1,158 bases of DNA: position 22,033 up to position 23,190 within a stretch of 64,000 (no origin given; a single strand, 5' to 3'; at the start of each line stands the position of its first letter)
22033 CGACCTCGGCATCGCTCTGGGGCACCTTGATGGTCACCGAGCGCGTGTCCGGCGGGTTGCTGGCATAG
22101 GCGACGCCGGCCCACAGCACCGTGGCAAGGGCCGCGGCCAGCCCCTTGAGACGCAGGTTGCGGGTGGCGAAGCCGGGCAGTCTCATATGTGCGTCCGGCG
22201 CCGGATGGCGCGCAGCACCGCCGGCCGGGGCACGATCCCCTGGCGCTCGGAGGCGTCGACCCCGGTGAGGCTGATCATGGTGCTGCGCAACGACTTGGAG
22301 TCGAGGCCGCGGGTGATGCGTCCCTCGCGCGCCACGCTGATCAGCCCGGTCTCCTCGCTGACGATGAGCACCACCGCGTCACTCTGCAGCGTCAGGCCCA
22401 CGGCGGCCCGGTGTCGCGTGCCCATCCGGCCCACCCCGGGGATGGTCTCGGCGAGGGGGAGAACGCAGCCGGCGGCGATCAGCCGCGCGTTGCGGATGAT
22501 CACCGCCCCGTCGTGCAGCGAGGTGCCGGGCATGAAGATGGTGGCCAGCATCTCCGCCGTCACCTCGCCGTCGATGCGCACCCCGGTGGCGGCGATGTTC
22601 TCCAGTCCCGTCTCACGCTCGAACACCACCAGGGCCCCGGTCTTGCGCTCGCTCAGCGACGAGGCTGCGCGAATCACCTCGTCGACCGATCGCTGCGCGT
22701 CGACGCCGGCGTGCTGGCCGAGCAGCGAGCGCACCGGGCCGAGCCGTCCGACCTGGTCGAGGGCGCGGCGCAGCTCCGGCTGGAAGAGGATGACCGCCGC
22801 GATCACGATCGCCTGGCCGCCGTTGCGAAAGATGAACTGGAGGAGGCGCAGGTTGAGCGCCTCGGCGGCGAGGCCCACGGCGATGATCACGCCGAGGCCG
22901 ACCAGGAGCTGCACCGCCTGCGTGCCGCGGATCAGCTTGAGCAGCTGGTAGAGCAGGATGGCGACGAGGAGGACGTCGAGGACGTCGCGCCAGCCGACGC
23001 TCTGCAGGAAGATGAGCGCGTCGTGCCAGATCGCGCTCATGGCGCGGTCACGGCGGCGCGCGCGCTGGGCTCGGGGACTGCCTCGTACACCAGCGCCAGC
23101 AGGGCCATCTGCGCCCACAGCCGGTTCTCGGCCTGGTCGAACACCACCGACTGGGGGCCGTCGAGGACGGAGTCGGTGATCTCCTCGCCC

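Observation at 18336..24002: A c-di-AMP module (cdaA-cdaR) is wired to a transcarbamylase, glmS and an NAD(P)HX dehydratase by overlapping codons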

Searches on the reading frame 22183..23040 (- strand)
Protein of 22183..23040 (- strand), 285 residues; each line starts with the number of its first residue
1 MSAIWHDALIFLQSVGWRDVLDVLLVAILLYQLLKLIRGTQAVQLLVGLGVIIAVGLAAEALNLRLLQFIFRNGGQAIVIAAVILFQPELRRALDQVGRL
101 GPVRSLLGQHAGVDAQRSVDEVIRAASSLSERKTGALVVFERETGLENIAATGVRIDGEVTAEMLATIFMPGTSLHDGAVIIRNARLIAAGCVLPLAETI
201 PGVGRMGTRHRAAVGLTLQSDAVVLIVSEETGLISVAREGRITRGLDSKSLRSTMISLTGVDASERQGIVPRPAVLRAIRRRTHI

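Call 12: search_protein_families(library=ncbifam, proteins=[window:22183-23040:-], max_evalue=0.00001)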
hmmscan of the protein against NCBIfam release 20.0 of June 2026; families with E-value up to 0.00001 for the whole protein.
window:22183-23040:- (285 aa): 4 families
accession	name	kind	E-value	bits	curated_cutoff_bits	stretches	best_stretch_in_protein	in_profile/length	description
TIGR00159.1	TIGR00159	equivalog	8.2e-67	225.2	188.8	1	18-254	12-245/254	diadenylate cyclase CdaA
NF038328.1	c-di-AMP_CdaS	exception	8.9e-42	142.8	225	1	120-242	65-187/191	sporulation-specific diadenylate cyclase CdaS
NF038327.1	c-di-AMP_CdaM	exception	4.9e-30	104.5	225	1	118-244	49-176/196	diadenylate cyclase CdaM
NF010009.0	PRK13482.1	equivalog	1.6e-09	37.4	201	1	131-239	31-135/357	DNA integrity scanning diadenylate cyclase DisA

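Call 13: find_homologous_proteins(query=window:22183-23040:-)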
Query window:22183-23040:- (285 aa): 7968 proteins with E <= 0.001 among 8000 candidates; the best 120 are listed.
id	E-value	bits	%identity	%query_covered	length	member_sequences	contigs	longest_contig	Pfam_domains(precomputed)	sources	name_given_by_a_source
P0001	2.8e-169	579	100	100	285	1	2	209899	PF02457.22,PF19293.5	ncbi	ncbi:MAG: diadenylate cyclase CdaA [Candidatus Dormibacteria bacterium]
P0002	1.4e-159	547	93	100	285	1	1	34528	PF02457.22,PF19293.5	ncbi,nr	ncbi:MAG TPA: diadenylate cyclase CdaA [Candidatus Dormibacteraeota bacterium]|nr:diadenylate cyclas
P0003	3.5e-159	546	93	100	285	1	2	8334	PF02457.22,PF19293.5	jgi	jgi:diadenylate cyclase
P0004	4.7e-159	546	92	100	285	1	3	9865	PF02457.22,PF19293.5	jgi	jgi:diadenylate cyclase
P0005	5.8e-159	545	93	100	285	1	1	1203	PF02457.22,PF19293.5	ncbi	-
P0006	8.2e-159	545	93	100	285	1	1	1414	PF02457.22,PF19293.5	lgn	-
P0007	2.0e-158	544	92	100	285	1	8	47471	PF02457.22,PF19293.5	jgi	jgi:diadenylate cyclase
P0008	2.5e-158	543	92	100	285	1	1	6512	PF02457.22,PF19293.5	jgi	jgi:diadenylate cyclase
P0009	2.5e-158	543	93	100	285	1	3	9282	PF02457.22,PF19293.5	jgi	jgi:diadenylate cyclase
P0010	4.5e-158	542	92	100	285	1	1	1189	PF02457.22,PF19293.5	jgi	jgi:diadenylate cyclase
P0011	7.3e-158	542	92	100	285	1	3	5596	PF02457.22,PF19293.5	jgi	jgi:diadenylate cyclase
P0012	8.9e-158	541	93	100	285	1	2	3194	PF02457.22,PF19293.5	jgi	jgi:diadenylate cyclase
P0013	2.9e-157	540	92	100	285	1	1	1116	PF02457.22,PF19293.5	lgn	-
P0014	3.7e-157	539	92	100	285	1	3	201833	PF02457.22,PF19293.5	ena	-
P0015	8.9e-157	538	92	100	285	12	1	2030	PF02457.22,PF19293.5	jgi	-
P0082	4.3e-134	464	81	100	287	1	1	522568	PF02457.22,PF19293.5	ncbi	ncbi:MAG: diadenylate cyclase CdaA [Candidatus Dormibacteria bacterium]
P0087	7.0e-116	404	74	91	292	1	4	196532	PF02457.22,PF19293.5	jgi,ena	jgi:diadenylate cyclase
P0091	3.2e-115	402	70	100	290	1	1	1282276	PF02457.22,PF19293.5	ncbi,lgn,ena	-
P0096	6.6e-115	401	69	99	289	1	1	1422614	PF02457.22,PF19293.5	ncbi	-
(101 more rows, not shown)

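Call 15: find_encoding_contigs(protein=P0001, flank=10000, max_places=3)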
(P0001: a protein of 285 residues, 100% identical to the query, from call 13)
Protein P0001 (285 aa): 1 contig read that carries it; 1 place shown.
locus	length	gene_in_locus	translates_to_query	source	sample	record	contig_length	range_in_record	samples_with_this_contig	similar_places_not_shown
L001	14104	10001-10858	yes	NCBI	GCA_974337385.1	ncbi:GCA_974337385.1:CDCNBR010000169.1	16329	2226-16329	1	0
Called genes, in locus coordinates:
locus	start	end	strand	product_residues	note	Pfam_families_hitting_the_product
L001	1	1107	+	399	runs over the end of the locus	PF02771:Acyl-CoA_dh_N, PF02770:Acyl-CoA_dh_M, PF00441:Acyl-CoA_dh_1, PF08028:Acyl-CoA_dh_2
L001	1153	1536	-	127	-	-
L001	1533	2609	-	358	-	PF01791:DeoC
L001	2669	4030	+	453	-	PF00275:EPSP_synthase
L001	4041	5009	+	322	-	PF06723:MreB_Mbl, PF00012:HSP70 (weak)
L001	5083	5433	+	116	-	-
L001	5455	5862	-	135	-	PF00903:Glyoxalase, PF19581:Glyoxalase_7 (weak), PF22677:Ble-like_N (weak)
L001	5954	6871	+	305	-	PF02826:2-Hacid_dh_C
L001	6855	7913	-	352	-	PF19700:DUF6198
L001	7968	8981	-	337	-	PF01075:Glyco_transf_9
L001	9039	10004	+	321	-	PF02729:OTCace_N, PF00185:OTCace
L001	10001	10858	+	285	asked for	PF19293:CdaA_N, PF02457:DAC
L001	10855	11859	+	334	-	PF07949:YbbR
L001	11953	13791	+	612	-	PF13522:GATase_6, PF13537:GATase_7, PF01380:SIS, PF13580:SIS_2 (faint), PF01380:SIS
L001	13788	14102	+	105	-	?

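Call 17: find_encoding_contigs(protein=P0091, flank=10000, max_places=2)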
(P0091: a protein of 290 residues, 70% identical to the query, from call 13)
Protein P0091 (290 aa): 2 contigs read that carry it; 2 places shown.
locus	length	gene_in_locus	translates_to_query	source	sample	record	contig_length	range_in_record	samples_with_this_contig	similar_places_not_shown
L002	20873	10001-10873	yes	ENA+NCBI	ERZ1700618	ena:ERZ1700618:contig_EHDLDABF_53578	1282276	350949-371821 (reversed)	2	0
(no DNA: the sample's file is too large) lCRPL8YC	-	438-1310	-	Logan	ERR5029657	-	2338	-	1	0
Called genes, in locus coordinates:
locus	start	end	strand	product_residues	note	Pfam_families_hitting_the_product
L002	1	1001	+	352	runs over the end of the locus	PF01636:APH, PF02958:EcKL (weak)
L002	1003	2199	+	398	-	PF02771:Acyl-CoA_dh_N, PF02770:Acyl-CoA_dh_M, PF00441:Acyl-CoA_dh_1, PF08028:Acyl-CoA_dh_2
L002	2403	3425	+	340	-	PF07885:Ion_trans_2, PF02080:TrkA_C (faint), PF02254:TrkA_N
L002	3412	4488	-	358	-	PF01791:DeoC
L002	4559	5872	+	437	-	PF00275:EPSP_synthase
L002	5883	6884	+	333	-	PF06723:MreB_Mbl, PF14450:FtsA (weak)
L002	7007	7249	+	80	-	PF06305:LapA_dom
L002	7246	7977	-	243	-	PF03575:Peptidase_S51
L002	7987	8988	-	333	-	PF01075:Glyco_transf_9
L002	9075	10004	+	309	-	PF02729:OTCace_N, PF00185:OTCace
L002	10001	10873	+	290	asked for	PF19293:CdaA_N, PF02457:DAC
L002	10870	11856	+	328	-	PF07949:YbbR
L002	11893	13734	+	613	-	PF13522:GATase_6, PF13537:GATase_7, PF01380:SIS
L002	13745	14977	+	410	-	PF01648:ACPS, PF01256:Carb_kinase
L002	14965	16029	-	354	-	PF05257:CHAP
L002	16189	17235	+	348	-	PF00586:AIRS, PF02769:AIRS_C (weak)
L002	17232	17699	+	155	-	PF02367:TsaE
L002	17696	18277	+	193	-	PF00814:TsaD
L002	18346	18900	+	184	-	PF13302:Acetyltransf_3, PF13673:Acetyltransf_10, PF00583:Acetyltransf_1, PF13480:Acetyltransf_6 (weak), PF13420:Acetyltransf_4, PF13508:Acetyltransf_7, PF08445:FR47 (weak)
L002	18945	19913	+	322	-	PF00814:TsaD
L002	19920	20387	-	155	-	PF01047:MarR, PF12802:MarR_2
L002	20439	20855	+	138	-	-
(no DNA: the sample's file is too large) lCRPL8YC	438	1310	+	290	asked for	PF19293:CdaA_N, PF02457:DAC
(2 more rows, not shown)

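Call 18: find_encoding_contigs(protein=P0082, flank=10000, max_places=2)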
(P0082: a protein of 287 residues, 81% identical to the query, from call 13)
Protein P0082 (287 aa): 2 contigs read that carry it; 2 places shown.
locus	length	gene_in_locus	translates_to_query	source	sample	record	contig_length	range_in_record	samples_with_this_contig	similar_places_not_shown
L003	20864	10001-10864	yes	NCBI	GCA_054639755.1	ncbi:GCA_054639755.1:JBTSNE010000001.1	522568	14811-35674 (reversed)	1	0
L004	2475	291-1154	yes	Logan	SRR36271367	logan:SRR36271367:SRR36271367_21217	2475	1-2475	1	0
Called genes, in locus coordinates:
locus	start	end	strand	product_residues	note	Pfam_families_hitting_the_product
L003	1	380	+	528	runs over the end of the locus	PF00571:CBS, PF00285:Citrate_synt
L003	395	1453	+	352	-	PF01636:APH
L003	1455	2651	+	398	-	PF02771:Acyl-CoA_dh_N, PF02770:Acyl-CoA_dh_M, PF00441:Acyl-CoA_dh_1, PF08028:Acyl-CoA_dh_2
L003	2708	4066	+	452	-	PF00082:Peptidase_S8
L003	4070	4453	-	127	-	-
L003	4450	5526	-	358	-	PF01791:DeoC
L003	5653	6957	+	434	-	PF00275:EPSP_synthase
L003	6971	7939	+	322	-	PF06723:MreB_Mbl, PF00012:HSP70 (weak)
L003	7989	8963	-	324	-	PF01075:Glyco_transf_9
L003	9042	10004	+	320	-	PF02729:OTCace_N, PF00185:OTCace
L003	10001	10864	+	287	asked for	PF19293:CdaA_N, PF02457:DAC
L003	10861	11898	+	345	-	PF07949:YbbR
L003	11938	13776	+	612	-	PF13522:GATase_6, PF13537:GATase_7, PF01380:SIS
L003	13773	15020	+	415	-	PF01648:ACPS, PF01256:Carb_kinase, PF02110:HK (weak)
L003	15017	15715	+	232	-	PF00702:Hydrolase, PF12710:HAD (weak), PF13419:HAD_2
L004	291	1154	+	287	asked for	PF19293:CdaA_N, PF02457:DAC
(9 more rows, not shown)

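Call 19: find_encoding_contigs(protein=P0087, flank=10000, max_places=2)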
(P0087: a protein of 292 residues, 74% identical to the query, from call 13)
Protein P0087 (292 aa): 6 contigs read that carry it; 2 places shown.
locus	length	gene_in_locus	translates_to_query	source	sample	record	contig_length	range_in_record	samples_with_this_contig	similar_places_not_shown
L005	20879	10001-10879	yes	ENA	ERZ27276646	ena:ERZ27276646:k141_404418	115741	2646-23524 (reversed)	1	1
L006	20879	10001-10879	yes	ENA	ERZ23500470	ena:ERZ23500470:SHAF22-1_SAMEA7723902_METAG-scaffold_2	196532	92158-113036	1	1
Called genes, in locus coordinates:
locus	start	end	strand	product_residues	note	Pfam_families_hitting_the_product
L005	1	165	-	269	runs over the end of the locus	PF13230:GATase_4, PF13522:GATase_6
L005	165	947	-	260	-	PF00106:adh_short, PF08659:KR, PF13561:adh_short_C2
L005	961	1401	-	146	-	PF05899:Cupin_3 (weak), PF02311:AraC_binding (weak), PF07883:Cupin_2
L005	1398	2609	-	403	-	PF00155:Aminotran_1_2, PF12897:Asp_aminotransf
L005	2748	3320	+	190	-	PF13404:HTH_AsnC-type, PF13412:HTH_24, PF01037:AsnC_trans_reg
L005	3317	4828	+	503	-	PF00120:Gln-synt_C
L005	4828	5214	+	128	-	PF07876:Dabb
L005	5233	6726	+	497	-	PF13520:AA_permease_2, PF00324:AA_permease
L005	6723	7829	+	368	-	PF04909:Amidohydro_2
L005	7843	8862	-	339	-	PF01075:Glyco_transf_9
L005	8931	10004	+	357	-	PF02729:OTCace_N, PF00185:OTCace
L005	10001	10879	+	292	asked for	PF19293:CdaA_N, PF02457:DAC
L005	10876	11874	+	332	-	PF07949:YbbR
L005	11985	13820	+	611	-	PF13522:GATase_6, PF13537:GATase_7, PF01380:SIS, PF13580:SIS_2 (faint), PF01380:SIS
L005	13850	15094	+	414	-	PF01648:ACPS, PF01256:Carb_kinase, PF02110:HK (weak)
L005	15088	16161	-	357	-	PF05257:CHAP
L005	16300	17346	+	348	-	PF00586:AIRS, PF02769:AIRS_C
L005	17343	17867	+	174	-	PF02367:TsaE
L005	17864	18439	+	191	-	PF00814:TsaD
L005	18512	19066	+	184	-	PF13302:Acetyltransf_3, PF00583:Acetyltransf_1, PF13420:Acetyltransf_4, PF13673:Acetyltransf_10, PF13508:Acetyltransf_7, PF08445:FR47 (weak)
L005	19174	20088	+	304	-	PF00814:TsaD, PF22521:HypF_C_2 (weak)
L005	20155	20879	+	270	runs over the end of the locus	PF00486:Trans_reg_C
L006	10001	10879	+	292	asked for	PF19293:CdaA_N, PF02457:DAC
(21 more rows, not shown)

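Call 43: find_encoding_contigs(protein=P0096, flank=10000, max_places=1)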
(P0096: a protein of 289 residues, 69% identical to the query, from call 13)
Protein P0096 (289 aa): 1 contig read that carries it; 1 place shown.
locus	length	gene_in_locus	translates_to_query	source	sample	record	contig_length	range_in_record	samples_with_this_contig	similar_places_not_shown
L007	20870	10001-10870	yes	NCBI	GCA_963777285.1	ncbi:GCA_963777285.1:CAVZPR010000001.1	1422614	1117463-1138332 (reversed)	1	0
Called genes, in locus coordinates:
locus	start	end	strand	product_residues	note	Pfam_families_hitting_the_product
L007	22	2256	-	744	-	PF01590:GAF, PF13185:GAF_2, PF13492:GAF_3 (faint), PF00990:GGDEF, PF00563:EAL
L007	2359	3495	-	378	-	PF10282:Lactonase (faint)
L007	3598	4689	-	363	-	PF00672:HAMP, PF26769:HAMP_PhoQ (faint), PF00512:HisKA, PF02518:HATPase_c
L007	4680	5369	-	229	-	PF00072:Response_reg, PF00486:Trans_reg_C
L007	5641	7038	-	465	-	-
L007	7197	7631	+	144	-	PF07366:SnoaL, PF13474:SnoaL_3 (weak), PF14534:DUF4440 (weak), PF12680:SnoaL_2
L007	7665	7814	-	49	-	-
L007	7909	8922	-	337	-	PF01075:Glyco_transf_9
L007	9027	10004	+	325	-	PF02729:OTCace_N, PF00185:OTCace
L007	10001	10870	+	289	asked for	PF19293:CdaA_N, PF02457:DAC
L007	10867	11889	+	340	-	PF07949:YbbR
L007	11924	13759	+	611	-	PF13522:GATase_6, PF13537:GATase_7, PF01380:SIS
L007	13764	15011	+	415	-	PF01648:ACPS, PF01256:Carb_kinase, PF08543:Phos_pyr_kin (weak)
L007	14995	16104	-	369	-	PF05257:CHAP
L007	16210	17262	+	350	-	PF00586:AIRS, PF02769:AIRS_C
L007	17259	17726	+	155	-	PF02367:TsaE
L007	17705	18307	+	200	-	PF00814:TsaD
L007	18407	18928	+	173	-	PF00583:Acetyltransf_1, PF13302:Acetyltransf_3, PF13673:Acetyltransf_10, PF13420:Acetyltransf_4 (weak), PF13508:Acetyltransf_7, PF08445:FR47 (weak)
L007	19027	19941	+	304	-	PF00814:TsaD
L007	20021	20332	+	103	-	PF00166:Cpn10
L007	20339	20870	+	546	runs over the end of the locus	PF00118:Cpn60_TCP1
